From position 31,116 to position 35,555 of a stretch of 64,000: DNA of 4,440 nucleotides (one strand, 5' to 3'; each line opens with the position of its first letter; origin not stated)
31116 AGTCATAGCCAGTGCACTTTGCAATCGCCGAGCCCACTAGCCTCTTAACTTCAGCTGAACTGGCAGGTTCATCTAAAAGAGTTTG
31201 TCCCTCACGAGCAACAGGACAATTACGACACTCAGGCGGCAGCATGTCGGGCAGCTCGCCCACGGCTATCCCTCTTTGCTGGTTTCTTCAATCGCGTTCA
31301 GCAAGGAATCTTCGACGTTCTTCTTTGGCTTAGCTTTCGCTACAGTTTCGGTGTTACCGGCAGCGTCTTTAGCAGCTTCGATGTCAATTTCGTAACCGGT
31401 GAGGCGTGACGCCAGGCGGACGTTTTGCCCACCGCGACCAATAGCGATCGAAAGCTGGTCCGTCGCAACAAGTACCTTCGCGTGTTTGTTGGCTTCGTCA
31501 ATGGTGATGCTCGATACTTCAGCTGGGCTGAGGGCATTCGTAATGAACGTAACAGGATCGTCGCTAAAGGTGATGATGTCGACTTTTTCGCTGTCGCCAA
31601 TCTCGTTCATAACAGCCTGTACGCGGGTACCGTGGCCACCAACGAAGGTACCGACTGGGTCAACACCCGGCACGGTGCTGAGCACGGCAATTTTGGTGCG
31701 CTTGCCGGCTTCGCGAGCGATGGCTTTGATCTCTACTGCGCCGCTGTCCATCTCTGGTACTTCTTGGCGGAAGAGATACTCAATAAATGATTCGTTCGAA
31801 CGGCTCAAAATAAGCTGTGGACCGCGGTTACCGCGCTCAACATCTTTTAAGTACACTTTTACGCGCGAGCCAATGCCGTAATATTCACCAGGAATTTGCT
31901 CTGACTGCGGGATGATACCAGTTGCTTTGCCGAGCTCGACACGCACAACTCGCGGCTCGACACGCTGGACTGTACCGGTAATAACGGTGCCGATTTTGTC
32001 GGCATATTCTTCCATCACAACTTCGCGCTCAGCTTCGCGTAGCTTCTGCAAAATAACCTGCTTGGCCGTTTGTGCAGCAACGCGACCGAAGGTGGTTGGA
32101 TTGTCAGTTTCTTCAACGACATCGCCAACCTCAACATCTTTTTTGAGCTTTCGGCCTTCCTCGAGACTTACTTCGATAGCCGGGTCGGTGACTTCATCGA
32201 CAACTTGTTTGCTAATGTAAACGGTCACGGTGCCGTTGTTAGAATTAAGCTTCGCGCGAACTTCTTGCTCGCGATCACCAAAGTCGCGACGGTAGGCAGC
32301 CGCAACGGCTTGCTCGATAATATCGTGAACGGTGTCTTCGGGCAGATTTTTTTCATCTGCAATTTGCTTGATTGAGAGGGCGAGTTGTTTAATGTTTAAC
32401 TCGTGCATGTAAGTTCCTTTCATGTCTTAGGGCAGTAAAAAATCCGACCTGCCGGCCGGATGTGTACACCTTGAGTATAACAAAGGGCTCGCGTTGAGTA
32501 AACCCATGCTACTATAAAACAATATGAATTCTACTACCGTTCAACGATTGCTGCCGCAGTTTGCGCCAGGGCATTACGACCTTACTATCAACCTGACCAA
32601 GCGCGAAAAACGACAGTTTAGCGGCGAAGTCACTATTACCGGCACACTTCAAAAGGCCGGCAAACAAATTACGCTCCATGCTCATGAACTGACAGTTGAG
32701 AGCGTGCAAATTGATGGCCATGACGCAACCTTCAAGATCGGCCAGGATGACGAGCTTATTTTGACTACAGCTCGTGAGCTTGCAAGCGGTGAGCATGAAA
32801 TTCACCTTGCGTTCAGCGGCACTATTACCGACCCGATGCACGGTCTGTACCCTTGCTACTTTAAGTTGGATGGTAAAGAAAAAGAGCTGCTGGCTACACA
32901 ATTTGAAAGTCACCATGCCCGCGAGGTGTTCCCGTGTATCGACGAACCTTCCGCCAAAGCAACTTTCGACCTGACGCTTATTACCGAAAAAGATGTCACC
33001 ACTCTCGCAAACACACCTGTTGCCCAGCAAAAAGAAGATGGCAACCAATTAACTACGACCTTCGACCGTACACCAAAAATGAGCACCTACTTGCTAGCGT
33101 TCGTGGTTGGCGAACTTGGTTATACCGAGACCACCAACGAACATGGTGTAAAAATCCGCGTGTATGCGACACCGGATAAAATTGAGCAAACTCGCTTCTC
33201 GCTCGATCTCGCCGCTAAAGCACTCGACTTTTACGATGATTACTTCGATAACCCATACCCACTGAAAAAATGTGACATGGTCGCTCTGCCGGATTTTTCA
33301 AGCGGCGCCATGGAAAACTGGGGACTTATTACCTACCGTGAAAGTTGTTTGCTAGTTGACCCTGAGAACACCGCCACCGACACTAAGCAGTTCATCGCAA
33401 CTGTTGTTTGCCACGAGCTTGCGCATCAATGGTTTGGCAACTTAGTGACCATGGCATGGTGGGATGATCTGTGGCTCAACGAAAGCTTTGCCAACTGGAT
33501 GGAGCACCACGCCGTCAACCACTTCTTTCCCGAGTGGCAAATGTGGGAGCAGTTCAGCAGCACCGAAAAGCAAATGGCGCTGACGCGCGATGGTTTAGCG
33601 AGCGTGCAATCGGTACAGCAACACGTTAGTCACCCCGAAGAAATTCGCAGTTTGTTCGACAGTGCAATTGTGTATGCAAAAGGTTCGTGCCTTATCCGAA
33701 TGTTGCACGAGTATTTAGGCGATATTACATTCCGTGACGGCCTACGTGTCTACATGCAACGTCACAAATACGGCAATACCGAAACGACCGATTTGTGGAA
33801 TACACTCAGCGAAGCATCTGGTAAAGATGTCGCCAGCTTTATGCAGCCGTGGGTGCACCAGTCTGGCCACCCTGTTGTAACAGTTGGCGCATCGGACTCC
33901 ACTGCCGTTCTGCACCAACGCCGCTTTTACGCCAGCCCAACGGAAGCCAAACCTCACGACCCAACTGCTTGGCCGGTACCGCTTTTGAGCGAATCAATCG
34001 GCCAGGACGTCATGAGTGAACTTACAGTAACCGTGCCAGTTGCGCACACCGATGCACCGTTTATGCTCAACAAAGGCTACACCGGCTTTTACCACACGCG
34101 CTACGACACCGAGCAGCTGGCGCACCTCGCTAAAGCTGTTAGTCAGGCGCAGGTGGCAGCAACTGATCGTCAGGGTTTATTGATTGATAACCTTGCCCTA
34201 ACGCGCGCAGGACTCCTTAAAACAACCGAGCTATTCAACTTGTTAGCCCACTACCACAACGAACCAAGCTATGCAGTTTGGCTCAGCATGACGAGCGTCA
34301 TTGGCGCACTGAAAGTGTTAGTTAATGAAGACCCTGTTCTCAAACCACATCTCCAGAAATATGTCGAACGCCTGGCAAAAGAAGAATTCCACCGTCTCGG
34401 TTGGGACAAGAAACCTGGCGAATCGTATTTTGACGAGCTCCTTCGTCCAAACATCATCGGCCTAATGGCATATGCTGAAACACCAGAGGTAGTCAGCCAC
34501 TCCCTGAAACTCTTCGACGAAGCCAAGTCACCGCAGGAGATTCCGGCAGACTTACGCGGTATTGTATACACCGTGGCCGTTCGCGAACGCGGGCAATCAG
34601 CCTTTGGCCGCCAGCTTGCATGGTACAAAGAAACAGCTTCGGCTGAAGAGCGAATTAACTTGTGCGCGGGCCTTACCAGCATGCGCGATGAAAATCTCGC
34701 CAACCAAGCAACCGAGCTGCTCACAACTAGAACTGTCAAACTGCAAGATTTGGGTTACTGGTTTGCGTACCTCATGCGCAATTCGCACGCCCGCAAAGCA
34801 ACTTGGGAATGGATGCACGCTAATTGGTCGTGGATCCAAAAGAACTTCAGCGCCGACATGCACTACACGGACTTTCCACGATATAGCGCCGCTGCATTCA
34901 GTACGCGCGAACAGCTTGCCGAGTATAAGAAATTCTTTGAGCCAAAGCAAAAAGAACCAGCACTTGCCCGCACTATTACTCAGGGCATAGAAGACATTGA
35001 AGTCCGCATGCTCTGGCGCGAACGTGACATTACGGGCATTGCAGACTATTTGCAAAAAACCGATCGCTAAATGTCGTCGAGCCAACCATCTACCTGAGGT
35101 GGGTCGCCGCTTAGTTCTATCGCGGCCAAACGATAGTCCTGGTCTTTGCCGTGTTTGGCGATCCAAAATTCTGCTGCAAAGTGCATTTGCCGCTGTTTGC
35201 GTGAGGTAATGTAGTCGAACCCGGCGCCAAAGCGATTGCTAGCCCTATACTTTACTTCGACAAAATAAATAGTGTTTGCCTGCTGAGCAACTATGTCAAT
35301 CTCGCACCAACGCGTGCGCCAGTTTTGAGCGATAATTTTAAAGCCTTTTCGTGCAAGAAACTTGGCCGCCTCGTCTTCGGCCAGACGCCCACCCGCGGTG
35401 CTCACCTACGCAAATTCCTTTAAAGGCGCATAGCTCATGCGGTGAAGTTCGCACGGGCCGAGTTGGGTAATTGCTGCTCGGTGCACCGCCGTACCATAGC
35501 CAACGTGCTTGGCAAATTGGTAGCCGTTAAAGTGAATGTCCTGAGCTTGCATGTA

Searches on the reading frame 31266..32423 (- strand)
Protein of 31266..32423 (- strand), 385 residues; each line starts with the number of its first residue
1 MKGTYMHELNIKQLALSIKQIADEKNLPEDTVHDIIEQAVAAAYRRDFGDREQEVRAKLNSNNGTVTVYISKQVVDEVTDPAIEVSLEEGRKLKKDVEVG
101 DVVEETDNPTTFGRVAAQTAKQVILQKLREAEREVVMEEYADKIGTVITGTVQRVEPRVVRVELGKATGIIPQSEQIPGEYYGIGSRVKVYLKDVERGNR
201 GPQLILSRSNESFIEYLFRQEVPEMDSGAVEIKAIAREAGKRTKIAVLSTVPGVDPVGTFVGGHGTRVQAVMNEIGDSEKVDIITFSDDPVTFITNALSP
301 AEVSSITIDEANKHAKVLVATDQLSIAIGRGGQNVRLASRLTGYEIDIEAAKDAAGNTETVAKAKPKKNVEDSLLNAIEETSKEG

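Call 8: search_protein_families(library=pfam, proteins=[window:31266-32423:-])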
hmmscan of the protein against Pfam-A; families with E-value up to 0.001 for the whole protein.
window:31266-32423:- (385 aa): 5 families
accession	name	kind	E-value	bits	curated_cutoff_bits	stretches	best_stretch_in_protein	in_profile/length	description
PF08529.16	NusA_N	-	4.1e-36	124.3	23.8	1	14-134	2-119/119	NusA N-terminal domain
PF13184.12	KH_5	-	2.2e-23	82.6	27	1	239-308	1-69/69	NusA-like KH domain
PF00575.29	S1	-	2.2e-10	41.2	22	1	143-204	3-71/74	S1 RNA binding domain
PF23095.1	KH_NusA_C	-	1.1e-06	29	34.2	1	318-349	4-35/59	Transcription termination/antitermination protein NusA, KH domain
PF07650.23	KH_2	-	4.4e-06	26.9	22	1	293-347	5-59/78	KH domain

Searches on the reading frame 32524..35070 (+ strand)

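Call 8: search_protein_families(library=pfam, proteins=[window:32524-35070:+])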
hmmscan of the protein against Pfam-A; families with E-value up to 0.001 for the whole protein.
window:32524-35070:+ (848 aa): 3 families
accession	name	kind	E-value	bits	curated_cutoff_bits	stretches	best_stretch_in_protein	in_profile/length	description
PF01433.26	Peptidase_M1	-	3.3e-88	295.4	27.7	1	225-443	1-218/218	Peptidase family M1 domain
PF11838.14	ERAP1_C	-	5.9e-72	243.2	38.2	1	513-826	2-317/318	ERAP1-like C-terminal domain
PF17900.6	Peptidase_M1_N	-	4.4e-48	164.3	25.8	1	15-190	2-186/186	Peptidase M1 N-terminal domain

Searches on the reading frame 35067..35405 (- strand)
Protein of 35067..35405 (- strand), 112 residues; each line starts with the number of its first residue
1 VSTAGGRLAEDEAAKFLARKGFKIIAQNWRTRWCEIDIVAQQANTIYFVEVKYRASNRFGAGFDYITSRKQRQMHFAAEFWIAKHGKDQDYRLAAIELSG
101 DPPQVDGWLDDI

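Call 10: search_protein_families(library=ncbifam, proteins=[window:35067-35405:-])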
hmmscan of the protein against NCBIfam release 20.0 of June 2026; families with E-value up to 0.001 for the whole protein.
window:35067-35405:- (112 aa): 22 families
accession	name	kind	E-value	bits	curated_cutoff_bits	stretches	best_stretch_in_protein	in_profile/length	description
NF009150.0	PRK12497.1-3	equivalog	4.9e-27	94.4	81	1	4-111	7-115/118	YraN family protein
NF009154.0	PRK12497.3-3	equivalog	9.1e-25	87.1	109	1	4-92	11-100/123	YraN family protein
TIGR00252.1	TIGR00252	hypoth_equivalog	3e-22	78.9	69.05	1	6-90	10-97/123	YraN family protein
NF009152.0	PRK12497.2-4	equivalog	1.5e-20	73.4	111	1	4-98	9-101/114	YraN family protein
NF011273.0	PRK14680.1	equivalog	2.7e-20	72.7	199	1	5-86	8-89/134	hypothetical protein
NF009151.0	PRK12497.1-5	equivalog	5.9e-20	71.8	124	1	4-91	15-100/126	YraN family protein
NF011268.0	PRK14675.1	equivalog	5.1e-19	68.5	180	1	6-87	13-94/127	hypothetical protein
NF011281.0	PRK14689.1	equivalog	2.5e-18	66.3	122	1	3-93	8-99/128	hypothetical protein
NF011271.0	PRK14678.1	equivalog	8.8e-18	64.5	172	1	6-92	9-94/120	hypothetical protein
NF009153.0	PRK12497.3-1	equivalog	1.8e-17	63.7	171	1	6-96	13-101/125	YraN family protein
NF011270.0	PRK14677.1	equivalog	2.9e-17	63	124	1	8-98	6-94/108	hypothetical protein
NF011274.0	PRK14681.1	equivalog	6.5e-17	61.8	207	1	6-87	46-128/158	hypothetical protein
NF011275.0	PRK14682.1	equivalog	8.3e-15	55.1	203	1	6-92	7-94/117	hypothetical protein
NF011267.0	PRK14674.1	equivalog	1.9e-13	50.7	232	1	6-91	8-93/133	hypothetical protein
NF011280.0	PRK14688.1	equivalog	3.9e-12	46.3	230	1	5-87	8-90/121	hypothetical protein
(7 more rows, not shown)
